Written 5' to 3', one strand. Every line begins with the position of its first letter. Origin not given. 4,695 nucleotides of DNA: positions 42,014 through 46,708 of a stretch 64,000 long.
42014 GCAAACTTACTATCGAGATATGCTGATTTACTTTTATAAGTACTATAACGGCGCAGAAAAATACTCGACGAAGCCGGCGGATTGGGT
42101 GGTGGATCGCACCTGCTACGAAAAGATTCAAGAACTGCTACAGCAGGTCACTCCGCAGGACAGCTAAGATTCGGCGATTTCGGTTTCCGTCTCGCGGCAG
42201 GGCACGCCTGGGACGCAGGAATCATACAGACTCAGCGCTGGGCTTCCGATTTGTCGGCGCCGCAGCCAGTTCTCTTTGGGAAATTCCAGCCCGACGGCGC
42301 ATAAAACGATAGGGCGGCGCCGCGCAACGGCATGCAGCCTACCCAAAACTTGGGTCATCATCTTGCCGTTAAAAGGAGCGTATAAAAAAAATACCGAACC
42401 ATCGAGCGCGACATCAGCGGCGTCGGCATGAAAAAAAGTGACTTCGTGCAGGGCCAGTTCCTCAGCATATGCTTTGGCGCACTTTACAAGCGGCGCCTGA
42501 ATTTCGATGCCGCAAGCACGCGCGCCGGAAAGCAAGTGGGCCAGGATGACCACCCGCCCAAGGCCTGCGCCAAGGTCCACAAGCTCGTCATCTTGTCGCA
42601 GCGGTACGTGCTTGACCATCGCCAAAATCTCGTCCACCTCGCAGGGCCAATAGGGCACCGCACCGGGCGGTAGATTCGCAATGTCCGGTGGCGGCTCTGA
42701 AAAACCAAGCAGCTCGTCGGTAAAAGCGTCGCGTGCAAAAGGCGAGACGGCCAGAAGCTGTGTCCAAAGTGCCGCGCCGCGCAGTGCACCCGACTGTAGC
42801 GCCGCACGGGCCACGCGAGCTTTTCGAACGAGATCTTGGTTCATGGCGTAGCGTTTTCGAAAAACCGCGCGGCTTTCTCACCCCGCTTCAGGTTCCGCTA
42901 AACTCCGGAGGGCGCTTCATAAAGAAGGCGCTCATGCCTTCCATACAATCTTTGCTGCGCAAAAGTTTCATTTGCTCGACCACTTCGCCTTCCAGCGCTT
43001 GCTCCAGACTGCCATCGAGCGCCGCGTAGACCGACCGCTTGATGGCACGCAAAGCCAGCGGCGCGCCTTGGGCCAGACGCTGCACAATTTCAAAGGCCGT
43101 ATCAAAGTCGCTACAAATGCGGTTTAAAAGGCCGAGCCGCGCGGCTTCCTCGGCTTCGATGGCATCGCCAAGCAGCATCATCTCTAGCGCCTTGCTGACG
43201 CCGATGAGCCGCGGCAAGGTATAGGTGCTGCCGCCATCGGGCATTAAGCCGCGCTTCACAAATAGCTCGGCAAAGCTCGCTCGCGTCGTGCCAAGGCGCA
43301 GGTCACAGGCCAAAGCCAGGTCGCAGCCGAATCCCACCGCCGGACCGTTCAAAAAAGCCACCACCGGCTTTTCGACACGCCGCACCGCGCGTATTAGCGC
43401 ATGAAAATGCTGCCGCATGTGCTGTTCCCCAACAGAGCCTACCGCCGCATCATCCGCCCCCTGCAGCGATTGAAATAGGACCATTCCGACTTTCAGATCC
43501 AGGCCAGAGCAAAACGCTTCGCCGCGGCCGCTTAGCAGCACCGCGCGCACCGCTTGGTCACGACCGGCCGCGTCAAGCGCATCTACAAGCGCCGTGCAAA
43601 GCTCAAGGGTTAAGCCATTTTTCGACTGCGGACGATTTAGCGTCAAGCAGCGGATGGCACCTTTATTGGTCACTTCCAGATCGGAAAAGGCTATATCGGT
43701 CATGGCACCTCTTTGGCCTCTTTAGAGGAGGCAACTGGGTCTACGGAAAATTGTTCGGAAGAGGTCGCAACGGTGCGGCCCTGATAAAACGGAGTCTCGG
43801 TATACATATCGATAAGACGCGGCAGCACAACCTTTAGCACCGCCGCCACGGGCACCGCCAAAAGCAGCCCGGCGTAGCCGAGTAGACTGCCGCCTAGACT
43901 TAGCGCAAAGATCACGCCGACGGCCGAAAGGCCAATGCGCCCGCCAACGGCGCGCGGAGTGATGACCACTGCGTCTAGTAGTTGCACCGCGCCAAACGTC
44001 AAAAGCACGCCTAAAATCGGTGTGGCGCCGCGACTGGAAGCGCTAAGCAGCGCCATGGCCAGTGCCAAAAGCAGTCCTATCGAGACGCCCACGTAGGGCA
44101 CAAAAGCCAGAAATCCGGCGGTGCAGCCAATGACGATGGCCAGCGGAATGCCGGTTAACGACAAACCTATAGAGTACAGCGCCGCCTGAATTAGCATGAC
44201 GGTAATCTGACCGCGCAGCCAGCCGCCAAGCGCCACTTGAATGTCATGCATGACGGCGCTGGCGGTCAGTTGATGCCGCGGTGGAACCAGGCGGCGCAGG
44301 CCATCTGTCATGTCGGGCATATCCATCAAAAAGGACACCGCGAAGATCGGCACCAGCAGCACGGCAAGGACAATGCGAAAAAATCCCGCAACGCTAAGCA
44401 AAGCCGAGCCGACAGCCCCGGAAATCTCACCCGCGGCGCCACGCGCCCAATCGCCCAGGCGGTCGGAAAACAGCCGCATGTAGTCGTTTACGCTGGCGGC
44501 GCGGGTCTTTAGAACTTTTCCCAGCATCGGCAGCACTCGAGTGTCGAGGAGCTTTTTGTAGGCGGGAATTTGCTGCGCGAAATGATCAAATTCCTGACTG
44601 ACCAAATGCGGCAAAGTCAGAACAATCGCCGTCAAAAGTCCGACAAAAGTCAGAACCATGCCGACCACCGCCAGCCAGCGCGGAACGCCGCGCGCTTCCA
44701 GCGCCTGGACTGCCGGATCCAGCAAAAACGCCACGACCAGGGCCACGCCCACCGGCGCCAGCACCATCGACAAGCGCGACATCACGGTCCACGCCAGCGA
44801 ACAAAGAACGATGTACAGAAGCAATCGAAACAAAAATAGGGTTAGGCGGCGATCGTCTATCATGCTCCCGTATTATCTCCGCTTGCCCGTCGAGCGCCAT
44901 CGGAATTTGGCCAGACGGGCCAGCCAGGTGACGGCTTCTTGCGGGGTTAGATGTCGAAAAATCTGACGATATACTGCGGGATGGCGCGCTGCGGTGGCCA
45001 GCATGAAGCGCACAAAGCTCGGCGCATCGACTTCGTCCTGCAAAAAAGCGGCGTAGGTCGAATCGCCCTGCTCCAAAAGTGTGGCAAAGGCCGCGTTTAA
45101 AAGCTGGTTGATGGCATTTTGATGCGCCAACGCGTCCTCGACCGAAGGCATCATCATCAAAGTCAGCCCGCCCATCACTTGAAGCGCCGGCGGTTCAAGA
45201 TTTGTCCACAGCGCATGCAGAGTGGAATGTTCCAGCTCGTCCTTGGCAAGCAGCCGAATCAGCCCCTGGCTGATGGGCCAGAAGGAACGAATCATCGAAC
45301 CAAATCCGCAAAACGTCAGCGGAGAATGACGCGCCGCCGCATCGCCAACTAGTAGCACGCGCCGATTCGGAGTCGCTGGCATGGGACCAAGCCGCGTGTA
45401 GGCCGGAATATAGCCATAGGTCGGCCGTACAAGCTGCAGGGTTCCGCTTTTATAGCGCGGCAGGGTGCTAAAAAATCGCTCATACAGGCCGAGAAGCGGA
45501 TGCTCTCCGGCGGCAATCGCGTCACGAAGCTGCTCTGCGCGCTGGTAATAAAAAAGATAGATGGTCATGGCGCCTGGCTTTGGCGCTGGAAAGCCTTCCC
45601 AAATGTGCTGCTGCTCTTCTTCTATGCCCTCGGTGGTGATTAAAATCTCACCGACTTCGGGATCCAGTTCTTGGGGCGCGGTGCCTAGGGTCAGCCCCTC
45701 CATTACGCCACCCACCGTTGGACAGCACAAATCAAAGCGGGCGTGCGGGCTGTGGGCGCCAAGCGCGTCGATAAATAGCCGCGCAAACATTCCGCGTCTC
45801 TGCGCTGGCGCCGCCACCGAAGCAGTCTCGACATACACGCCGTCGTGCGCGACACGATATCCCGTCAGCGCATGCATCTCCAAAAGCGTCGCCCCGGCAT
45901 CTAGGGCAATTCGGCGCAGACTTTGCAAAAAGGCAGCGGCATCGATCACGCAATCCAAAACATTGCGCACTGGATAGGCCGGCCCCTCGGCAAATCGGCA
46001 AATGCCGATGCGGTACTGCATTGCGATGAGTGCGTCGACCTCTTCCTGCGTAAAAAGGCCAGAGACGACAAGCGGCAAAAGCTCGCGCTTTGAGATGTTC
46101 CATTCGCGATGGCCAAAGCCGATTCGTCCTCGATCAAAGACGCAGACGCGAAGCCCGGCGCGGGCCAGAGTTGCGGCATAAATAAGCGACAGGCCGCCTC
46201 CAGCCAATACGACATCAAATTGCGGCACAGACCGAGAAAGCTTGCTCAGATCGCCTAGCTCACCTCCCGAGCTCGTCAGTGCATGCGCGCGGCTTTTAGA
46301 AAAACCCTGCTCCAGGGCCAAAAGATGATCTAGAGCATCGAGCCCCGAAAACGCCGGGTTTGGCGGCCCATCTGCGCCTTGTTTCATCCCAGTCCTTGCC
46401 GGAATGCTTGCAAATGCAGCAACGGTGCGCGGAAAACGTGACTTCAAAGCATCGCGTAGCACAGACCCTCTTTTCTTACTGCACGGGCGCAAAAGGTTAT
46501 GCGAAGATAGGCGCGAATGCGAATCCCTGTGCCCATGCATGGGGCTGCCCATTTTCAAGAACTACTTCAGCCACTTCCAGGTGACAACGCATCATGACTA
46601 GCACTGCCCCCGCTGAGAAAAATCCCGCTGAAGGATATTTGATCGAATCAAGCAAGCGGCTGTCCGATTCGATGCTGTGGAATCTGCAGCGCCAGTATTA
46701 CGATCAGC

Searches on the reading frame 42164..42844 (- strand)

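Call 10: search_protein_families(library=pfam, proteins=[window:42164-42844:-], max_evalue=0.0001)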
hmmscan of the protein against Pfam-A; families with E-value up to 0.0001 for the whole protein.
window:42164-42844:- (226 aa): 3 families
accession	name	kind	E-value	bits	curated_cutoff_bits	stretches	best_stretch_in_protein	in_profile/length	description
PF08123.19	DOT1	-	1.4e-06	28.4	23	1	71-132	29-91/205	Histone methylation protein DOT1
PF13649.12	Methyltransf_25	-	4.5e-05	24.5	27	1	89-152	2-65/97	Methyltransferase domain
PF13847.12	Methyltransf_31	-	6.6e-05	23.1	27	1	84-145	3-66/145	Methyltransferase domain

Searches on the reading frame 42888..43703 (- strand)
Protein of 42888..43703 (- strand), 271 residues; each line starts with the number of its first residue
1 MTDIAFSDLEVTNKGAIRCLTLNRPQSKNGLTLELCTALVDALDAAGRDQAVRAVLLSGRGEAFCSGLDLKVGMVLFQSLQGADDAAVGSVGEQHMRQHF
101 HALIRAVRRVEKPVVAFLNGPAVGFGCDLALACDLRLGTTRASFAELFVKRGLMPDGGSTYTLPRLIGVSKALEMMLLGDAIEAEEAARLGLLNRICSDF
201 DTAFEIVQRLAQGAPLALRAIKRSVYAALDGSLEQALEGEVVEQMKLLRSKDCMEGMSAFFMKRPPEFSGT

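Call 31: search_protein_families(library=pfam, proteins=[window:42888-43703:-], max_evalue=0.0001)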
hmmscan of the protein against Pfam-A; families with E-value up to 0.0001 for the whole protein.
window:42888-43703:- (271 aa): 2 families
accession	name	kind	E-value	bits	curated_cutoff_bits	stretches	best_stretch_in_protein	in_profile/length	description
PF00378.25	ECH_1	-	2.1e-52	178.4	27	1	14-270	3-250/251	Enoyl-CoA hydratase/isomerase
PF16113.10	ECH_2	-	1.1e-32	114.3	27.2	1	17-197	1-172/335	Enoyl-CoA hydratase/isomerase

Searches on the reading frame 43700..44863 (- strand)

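Call 31: search_protein_families(library=pfam, proteins=[window:43700-44863:-], max_evalue=0.0001)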
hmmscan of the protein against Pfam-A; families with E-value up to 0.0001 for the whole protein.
window:43700-44863:- (387 aa): 1 family
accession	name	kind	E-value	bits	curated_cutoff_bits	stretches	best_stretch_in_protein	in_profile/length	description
PF01594.21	AI-2E_transport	-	5.6e-49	167.5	34.3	1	15-347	4-323/327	AI-2E family transporter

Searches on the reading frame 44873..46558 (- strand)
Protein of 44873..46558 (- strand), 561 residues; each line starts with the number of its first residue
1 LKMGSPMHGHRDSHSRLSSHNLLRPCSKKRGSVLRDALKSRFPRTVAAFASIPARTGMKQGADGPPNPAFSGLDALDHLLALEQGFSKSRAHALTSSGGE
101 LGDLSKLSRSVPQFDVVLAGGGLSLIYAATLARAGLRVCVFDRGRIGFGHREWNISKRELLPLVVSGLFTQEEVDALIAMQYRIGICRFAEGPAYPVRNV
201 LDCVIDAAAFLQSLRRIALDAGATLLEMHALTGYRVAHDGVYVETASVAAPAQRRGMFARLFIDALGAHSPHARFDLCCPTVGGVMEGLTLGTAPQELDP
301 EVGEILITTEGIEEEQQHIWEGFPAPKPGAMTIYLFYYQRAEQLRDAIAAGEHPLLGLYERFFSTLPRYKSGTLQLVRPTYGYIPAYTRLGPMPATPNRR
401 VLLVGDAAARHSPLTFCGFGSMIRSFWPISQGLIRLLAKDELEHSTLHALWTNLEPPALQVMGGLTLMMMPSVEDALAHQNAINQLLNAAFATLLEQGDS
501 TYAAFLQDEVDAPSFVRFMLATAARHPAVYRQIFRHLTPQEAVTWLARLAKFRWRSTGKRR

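Call 31: search_protein_families(library=pfam, proteins=[window:44873-46558:-], max_evalue=0.0001)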
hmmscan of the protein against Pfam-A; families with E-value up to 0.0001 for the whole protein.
window:44873-46558:- (561 aa): 1 family
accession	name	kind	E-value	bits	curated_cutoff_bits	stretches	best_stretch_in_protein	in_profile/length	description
PF01266.30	DAO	-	8.3e-05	22.7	27.9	0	204-273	145-209/353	FAD dependent oxidoreductase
